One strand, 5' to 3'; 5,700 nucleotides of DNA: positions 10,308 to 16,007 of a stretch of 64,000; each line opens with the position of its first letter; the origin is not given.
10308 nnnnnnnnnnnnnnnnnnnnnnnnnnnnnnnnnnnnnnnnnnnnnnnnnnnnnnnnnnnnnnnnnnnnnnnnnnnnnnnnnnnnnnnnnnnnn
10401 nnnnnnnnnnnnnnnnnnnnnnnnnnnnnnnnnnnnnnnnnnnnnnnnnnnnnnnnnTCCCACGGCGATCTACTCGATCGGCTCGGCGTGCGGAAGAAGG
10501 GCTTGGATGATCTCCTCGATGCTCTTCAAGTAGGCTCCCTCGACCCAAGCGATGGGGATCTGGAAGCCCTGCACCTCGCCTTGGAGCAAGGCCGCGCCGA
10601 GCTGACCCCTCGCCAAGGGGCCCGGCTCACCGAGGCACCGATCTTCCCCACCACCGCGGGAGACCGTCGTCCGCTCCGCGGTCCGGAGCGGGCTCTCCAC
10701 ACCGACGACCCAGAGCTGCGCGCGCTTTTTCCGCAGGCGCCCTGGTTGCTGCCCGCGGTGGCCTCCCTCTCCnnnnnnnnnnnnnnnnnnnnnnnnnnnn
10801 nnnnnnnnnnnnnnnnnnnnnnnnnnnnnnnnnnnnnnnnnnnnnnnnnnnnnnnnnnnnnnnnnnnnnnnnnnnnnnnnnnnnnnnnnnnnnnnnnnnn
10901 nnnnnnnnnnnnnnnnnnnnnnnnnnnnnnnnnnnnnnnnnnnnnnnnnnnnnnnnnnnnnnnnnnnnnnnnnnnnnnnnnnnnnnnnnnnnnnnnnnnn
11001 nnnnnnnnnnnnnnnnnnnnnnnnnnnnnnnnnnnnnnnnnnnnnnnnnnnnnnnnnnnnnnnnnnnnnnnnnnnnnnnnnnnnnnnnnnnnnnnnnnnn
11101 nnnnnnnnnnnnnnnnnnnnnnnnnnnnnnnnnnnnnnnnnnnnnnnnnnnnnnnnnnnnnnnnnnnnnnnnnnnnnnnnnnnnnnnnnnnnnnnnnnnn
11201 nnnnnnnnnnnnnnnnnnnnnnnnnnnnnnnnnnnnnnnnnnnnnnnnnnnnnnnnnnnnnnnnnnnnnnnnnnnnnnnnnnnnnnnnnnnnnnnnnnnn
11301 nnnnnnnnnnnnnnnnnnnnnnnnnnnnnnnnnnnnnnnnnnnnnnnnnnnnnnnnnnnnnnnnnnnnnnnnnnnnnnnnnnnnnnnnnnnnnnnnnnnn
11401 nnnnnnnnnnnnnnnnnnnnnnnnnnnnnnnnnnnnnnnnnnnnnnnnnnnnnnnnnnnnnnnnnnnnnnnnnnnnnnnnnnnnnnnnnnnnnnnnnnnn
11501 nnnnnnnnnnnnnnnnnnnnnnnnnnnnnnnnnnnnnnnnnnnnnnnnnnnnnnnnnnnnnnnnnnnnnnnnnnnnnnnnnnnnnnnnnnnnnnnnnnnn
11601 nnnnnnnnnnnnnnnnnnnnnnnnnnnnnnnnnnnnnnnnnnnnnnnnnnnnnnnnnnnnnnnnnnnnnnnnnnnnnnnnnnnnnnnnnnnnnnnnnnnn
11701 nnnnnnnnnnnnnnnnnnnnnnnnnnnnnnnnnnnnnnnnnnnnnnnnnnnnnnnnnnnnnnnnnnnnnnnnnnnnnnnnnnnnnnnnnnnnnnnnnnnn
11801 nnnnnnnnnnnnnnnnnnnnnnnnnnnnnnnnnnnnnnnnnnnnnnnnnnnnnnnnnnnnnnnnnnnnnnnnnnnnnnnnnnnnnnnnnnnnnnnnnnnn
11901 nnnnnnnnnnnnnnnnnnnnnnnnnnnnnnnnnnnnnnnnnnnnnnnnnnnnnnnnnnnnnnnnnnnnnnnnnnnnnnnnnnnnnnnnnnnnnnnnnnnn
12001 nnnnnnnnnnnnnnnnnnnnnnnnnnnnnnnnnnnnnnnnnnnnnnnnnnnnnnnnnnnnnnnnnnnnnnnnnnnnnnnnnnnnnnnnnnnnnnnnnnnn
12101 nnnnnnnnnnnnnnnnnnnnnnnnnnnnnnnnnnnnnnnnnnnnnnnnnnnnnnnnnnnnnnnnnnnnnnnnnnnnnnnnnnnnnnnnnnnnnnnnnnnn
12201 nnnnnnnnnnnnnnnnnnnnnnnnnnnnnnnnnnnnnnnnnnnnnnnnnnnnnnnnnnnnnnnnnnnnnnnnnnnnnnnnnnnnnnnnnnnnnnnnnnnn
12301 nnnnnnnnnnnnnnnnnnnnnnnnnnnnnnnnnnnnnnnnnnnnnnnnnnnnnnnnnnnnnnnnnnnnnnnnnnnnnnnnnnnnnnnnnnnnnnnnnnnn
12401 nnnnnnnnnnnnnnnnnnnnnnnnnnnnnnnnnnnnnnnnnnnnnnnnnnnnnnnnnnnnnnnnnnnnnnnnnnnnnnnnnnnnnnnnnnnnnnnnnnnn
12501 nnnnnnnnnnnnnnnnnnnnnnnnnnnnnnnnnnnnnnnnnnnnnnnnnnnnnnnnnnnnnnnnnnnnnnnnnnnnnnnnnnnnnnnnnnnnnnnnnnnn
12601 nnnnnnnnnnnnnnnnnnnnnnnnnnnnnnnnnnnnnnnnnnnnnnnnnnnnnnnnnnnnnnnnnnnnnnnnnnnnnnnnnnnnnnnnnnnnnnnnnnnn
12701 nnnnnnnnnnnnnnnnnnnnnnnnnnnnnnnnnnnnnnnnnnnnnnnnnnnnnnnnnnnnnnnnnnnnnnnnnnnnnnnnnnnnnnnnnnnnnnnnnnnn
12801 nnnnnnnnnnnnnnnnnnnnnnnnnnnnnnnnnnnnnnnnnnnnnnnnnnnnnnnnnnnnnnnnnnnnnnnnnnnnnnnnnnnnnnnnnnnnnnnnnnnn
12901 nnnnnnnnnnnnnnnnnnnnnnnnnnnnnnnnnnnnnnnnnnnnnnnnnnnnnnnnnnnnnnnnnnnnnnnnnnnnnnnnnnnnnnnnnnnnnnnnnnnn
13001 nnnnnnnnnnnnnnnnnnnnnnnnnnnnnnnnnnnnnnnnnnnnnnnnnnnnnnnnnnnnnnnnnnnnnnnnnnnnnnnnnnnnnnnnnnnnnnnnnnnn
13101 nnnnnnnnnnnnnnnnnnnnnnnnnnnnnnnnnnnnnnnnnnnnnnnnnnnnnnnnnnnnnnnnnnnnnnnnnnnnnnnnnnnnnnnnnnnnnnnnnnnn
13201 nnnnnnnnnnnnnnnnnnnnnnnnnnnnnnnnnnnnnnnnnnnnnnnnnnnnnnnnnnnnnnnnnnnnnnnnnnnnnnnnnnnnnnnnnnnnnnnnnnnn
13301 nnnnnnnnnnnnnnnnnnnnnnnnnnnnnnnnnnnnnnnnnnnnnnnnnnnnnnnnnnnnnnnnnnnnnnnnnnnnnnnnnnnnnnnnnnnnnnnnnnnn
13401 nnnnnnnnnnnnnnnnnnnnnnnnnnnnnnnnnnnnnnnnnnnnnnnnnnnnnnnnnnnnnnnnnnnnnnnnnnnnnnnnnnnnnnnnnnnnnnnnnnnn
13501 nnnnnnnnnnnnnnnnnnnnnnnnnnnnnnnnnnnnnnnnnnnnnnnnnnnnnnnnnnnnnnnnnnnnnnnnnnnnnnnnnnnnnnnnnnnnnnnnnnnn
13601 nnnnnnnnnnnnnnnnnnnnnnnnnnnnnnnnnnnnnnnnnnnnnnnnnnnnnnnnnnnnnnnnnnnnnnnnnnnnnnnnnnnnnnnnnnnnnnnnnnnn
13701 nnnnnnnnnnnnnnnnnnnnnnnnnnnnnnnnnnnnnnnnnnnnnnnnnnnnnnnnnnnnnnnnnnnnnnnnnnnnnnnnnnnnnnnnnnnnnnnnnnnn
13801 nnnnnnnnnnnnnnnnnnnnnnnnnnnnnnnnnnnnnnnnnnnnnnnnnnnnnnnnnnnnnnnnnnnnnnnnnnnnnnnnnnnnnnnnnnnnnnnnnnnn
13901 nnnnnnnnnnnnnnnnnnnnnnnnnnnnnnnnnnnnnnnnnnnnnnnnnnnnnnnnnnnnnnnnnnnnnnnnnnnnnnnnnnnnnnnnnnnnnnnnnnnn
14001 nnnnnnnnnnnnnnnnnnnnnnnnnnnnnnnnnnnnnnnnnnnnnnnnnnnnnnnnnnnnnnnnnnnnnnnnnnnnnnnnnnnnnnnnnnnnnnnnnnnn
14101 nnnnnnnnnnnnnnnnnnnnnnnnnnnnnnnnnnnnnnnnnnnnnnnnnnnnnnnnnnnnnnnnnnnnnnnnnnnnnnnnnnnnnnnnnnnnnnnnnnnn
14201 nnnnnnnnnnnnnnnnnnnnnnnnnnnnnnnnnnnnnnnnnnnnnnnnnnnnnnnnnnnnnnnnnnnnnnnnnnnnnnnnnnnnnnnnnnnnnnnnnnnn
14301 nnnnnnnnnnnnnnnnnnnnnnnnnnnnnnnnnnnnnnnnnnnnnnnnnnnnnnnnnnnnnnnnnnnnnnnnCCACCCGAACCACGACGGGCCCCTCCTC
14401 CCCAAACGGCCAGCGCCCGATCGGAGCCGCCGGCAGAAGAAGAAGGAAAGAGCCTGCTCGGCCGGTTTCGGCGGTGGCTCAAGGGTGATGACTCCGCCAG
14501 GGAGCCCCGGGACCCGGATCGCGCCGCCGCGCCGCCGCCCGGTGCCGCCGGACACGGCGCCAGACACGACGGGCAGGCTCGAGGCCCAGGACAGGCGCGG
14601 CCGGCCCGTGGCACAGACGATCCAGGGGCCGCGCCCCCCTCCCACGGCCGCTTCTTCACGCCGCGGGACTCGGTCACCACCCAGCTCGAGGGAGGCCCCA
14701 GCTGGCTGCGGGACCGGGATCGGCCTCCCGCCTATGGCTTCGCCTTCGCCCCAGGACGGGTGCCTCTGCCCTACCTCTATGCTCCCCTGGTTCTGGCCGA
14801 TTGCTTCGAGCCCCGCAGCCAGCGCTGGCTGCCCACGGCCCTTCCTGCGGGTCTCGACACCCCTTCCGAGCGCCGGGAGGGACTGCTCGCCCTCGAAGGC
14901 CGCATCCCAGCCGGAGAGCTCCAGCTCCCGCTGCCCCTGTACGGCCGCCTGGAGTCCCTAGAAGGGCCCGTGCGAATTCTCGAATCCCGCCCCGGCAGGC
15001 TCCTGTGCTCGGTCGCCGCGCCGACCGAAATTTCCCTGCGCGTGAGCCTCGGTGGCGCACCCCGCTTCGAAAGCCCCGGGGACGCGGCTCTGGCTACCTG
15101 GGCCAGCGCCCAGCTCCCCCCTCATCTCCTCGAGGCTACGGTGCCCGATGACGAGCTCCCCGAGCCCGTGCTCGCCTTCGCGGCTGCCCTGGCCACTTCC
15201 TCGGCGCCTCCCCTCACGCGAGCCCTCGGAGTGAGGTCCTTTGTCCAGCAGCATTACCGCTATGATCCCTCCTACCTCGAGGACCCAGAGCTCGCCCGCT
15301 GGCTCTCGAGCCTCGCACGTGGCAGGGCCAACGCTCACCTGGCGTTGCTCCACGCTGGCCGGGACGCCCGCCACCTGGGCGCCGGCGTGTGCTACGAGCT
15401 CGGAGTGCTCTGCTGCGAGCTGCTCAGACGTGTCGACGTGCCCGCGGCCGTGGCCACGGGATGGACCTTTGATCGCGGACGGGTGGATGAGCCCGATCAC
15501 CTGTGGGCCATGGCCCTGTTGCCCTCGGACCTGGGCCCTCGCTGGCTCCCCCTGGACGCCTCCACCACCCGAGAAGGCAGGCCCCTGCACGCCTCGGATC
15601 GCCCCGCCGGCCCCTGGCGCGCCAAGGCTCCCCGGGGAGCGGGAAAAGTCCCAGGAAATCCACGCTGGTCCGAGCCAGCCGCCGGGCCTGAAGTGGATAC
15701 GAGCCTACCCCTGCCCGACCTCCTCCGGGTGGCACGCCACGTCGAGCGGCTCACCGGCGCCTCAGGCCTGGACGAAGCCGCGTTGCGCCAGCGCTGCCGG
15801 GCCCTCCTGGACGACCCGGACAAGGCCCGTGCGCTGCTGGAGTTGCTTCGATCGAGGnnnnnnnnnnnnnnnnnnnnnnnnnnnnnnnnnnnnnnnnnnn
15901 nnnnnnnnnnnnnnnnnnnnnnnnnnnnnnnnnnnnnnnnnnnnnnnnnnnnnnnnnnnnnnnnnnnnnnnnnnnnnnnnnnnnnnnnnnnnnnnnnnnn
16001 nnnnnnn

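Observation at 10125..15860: Giant repeat-module protein ending in a transglutaminase-like Cys-His-Asp core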

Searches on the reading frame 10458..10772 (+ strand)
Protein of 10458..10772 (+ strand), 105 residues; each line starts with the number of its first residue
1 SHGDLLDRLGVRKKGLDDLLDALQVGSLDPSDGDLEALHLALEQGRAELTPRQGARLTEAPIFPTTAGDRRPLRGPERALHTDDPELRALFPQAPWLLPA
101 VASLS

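Call 63: find_homologous_proteins(query=A4, max_evalue=0.001)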
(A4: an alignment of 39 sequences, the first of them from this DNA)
Query A4 (39 sequences) (105 aa, profile of the alignment): 1 proteins with E <= 0.001 among 8000 candidates.
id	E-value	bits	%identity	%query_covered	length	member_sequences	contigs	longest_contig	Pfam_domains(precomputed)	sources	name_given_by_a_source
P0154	1.6e-10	59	50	21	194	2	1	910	-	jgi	jgi:hypothetical protein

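Call 95: search_solved_structures(query=A4, max_evalue=10)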
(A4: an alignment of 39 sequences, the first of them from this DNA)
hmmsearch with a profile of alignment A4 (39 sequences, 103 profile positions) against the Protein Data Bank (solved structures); distinct sequences matched with E-value up to 10: 24.
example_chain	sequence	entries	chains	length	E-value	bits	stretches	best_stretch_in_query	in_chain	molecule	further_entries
5zk4_C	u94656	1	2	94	0.088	16.7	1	8-52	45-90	DisA protein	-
9ka6_C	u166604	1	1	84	0.24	15.3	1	4-48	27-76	Acyl carrier protein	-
1l0i_A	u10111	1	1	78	0.25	15.2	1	4-47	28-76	Acyl carrier protein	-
6u0j_B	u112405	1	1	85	0.25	15.2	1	4-48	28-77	Acyl carrier protein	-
9ka7_C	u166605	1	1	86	0.26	15.2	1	4-48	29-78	Acyl carrier protein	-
9mlw_C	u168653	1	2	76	0.33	14.9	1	4-45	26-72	Acyl carrier protein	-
1acp_A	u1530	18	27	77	0.34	14.8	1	4-45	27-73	ACYL-CARRIER PROTEIN | Acyl carrier protein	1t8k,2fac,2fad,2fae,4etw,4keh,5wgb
2k92_A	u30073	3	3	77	0.34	14.8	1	4-45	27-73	Acyl carrier protein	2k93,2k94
1l0h_A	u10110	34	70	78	0.35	14.8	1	4-45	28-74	ACYL CARRIER PROTEIN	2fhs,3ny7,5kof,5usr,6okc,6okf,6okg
5vcb_f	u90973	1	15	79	0.36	14.7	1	4-45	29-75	Acyl carrier protein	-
6n3p_G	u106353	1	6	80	0.37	14.7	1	4-45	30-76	Acyl carrier protein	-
4ihf_G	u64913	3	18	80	0.37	14.7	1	4-45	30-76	Acyl carrier protein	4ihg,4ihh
8tvt_C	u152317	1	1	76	0.4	14.6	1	4-43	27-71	Acyl carrier protein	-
2l0q_A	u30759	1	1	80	0.54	14.2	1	4-43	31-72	Acyl carrier protein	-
3ejb_A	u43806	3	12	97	0.58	14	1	4-45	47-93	Acyl carrier protein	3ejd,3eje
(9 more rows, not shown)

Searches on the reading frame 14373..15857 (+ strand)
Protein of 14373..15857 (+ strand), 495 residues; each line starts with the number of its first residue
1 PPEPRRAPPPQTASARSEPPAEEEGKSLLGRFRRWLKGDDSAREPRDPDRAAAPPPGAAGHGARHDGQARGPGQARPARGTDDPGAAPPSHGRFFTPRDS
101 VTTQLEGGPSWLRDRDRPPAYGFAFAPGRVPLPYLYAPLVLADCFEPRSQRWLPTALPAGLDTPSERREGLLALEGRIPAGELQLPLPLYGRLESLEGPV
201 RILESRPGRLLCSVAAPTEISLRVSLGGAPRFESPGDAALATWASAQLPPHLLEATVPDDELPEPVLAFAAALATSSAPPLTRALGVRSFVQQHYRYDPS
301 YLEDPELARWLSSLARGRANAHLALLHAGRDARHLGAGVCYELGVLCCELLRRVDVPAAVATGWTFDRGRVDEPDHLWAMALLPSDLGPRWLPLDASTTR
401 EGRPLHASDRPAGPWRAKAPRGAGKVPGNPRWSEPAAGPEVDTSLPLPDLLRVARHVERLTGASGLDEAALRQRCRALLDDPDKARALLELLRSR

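Call 55: predict_structure(alignment_id=A3)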
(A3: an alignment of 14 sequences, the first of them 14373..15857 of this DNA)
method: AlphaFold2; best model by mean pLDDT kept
length: 495 residues; sequences in the alignment: 14
mean_pLDDT: 72.3   pTM: 0.67
mean pLDDT of the five models: 72.3, 70.6, 70.4, 69.0, 66.5
residues with pLDDT >= 90: 114; 70-90: 211; 50-70: 64; < 50: 106
segments of 3 or more residues with pLDDT < 50: 1-27, 38-109
pLDDT, mean of each block of 10 residues (from residue 1): 39 35 44 54 36 37 35 38 35 32 42 74 91 90 83 76 85 93 91 93 76 93 92 89 84 87 86 91 94 81 71 72 69 61 91 94 89 86 93 81 56 83 74 75 61 80 74 82 79 67
secondary structure, 60 per line:
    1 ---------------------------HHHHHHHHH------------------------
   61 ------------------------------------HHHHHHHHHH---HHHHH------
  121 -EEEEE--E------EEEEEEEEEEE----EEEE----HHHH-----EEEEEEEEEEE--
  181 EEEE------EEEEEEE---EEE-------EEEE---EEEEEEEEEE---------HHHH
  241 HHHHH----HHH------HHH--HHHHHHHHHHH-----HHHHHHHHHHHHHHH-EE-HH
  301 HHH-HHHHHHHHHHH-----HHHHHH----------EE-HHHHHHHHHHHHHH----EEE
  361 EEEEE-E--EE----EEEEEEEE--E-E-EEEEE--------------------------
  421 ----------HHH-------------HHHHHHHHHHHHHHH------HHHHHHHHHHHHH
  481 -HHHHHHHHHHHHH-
elements in order: H28-36 H97-106 H110-114 E122-126 E136-146 E151-154 H159-162 E168-178 E181-184 E191-197 E201-203 E211-214 E218-227 H237-245 H264-274 H280-294 H299-303 H305-315 H321-326 H340-353 E358-365 E376-383 E390-394 H447-461 H468-480 H482-494

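Call 57: fold_search(model_id=the predicted structure, library=pdb)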
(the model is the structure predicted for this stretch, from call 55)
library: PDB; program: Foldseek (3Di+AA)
matches with E <= 10: 674; with E <= 0.001: 5
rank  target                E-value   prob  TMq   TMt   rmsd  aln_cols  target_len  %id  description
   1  6g49                  4.1e-08  1.00  0.36  0.55   6.2       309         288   18  Crystal structure of the periplasmic domain of TgpA from Pseudomonas aeruginosa (released 2019-04-10)
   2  6g4h                  9.9e-08  1.00  0.36  0.58   6.7       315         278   17  Crystal structure of the periplasmic domain of TgpA from Pseudomonas aeruginosa bound to ethylmercury (released 2019-04-10)
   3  3isr_A                9.1e-05  1.00  0.20  0.32  13.2       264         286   13  The Crystal Structure of a Putative Cysteine Protease from Cytophaga hutchinsonii to 1.9A (released 2009-09-08)
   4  3isr_C                2.3e-04  0.99  0.19  0.30  13.1       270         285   13  The Crystal Structure of a Putative Cysteine Protease from Cytophaga hutchinsonii to 1.9A (released 2009-09-08)
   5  3isr_B                3.4e-04  1.00  0.20  0.32  13.2       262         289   13  The Crystal Structure of a Putative Cysteine Protease from Cytophaga hutchinsonii to 1.9A (released 2009-09-08)
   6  3kd4_A                7.8e-03  0.80  0.17  0.17  13.1       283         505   16  CRYSTAL STRUCTURE OF A PUTATIVE PROTEASE (BDI_1141) FROM PARABACTEROIDES DISTASONIS ATCC 8503 AT 2.00 A RESOLUTION (released 2009-11-24)
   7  8fqc_U1               1.4e-02  0.15  0.07  0.08  24.3       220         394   11  Structure of baseplate with receptor binding complex of Agrobacterium phage Milano (released 2024-01-31)
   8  4xz7_B                2.6e-02  0.87  0.19  0.24  22.3       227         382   13  Crystal structure of a TGase (released 2015-06-24)
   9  9bc4_A                5.4e-02  0.35  0.18  0.20  20.6       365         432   12  Transglutaminase 2 - Intermediate State (released 2024-07-03)
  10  6ifg_A                9.8e-02  0.54  0.09  0.11   7.1        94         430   13  Crystal structure of M1 zinc metallopeptidase E323A mutant bound to Tyr-ser-ala substrate from Deinococcus radiodurans (released 2019-09-25)
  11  9crn                  1.1e-01  0.82  0.18  0.24  13.4       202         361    8  Crystal structure of Streptococcus pyogenes TglA (released 2024-08-14)
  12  6a8z_B                1.2e-01  0.47  0.09  0.11   7.7        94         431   13  Crystal structure of M1 zinc metallopeptidase from Deinococcus radiodurans (released 2019-07-17)
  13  4frr_B                1.2e-01  0.07  0.07  0.12  15.4       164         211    9  X-ray structure of Acetylcholine binding protein from Aplysia californica in presence of 3-((S)-azetidin-2-ylmethoxy)- (released 2013-10-16)
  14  2byp_A                1.2e-01  0.04  0.06  0.11  16.6       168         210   10  Crystal structure of Aplysia californica AChBP in complex with alpha- conotoxin ImI (released 2005-10-05)
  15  5obh_D                1.4e-01  0.03  0.06  0.11  16.2       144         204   10  Crystal structure of glycine binding protein in complex with bicuculline (released 2018-08-01)
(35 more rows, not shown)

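Call 96: search_solved_structures(query=A3, max_evalue=0.01)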
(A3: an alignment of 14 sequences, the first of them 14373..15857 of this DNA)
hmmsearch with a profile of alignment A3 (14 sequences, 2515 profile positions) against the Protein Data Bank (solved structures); distinct sequences matched with E-value up to 0.01: 4.
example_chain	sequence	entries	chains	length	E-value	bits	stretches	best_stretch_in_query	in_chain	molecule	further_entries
5v47_A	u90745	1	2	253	9.1e-08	32.9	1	219-303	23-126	Lizard sacsin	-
5v46_A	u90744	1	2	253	1.7e-07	32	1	219-303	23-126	Sacsin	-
5v44_A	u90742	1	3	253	1.9e-07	31.9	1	219-303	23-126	Sacsin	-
5v45_A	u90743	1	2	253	1.9e-07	31.9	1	219-303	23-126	Sacsin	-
